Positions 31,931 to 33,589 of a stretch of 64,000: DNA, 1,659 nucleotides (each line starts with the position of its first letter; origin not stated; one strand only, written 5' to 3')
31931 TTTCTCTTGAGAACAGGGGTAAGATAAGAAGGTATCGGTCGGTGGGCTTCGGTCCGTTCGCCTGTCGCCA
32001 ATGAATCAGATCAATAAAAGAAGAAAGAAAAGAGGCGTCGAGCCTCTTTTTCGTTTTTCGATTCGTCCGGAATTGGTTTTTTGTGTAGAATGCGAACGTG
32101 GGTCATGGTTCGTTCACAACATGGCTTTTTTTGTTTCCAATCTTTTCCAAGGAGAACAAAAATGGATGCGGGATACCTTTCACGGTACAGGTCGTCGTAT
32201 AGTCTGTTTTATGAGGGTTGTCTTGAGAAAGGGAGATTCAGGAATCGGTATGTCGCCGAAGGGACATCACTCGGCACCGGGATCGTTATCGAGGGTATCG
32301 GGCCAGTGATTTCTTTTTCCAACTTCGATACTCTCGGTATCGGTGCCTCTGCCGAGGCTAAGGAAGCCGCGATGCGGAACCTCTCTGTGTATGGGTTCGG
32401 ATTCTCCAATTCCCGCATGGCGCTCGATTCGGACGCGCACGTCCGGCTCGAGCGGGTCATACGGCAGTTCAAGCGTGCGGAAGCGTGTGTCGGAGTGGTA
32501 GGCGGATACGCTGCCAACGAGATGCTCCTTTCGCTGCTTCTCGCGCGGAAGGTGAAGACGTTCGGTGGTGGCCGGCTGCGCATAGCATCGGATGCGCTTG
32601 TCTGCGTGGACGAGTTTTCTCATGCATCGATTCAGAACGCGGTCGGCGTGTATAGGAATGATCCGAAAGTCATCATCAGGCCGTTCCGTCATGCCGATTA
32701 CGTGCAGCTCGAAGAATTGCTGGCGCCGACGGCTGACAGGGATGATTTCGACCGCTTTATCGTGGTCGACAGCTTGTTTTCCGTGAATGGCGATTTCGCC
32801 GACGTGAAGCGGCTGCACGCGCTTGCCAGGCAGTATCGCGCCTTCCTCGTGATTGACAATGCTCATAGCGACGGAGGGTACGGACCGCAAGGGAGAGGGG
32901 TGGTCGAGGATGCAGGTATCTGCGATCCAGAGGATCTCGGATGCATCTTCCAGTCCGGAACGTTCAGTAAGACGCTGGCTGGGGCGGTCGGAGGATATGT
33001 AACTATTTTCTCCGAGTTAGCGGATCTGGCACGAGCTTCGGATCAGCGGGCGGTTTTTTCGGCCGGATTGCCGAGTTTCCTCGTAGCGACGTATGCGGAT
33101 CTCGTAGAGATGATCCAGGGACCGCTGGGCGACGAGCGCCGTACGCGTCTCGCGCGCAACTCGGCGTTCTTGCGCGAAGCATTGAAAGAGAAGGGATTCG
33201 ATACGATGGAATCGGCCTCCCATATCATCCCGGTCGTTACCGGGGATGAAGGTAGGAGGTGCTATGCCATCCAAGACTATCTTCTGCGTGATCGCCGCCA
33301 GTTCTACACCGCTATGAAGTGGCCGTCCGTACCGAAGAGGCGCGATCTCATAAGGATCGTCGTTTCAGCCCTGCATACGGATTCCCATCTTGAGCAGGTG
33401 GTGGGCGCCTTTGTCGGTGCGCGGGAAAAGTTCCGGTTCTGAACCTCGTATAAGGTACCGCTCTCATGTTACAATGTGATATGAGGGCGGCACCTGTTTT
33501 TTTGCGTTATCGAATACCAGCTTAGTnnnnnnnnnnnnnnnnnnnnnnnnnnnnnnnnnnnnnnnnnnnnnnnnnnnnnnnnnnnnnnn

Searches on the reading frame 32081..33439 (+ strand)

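Call 33: search_protein_families(library=pfam, proteins=[window:32081-33439:+], max_evalue=0.00001)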
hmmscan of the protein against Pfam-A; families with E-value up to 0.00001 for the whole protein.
window:32081-33439:+ (453 aa): 1 family
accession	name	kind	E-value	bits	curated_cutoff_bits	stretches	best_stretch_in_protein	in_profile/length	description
PF00155.27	Aminotran_1_2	-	1e-28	101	19.7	1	115-443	39-360/361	Aminotransferase class I and II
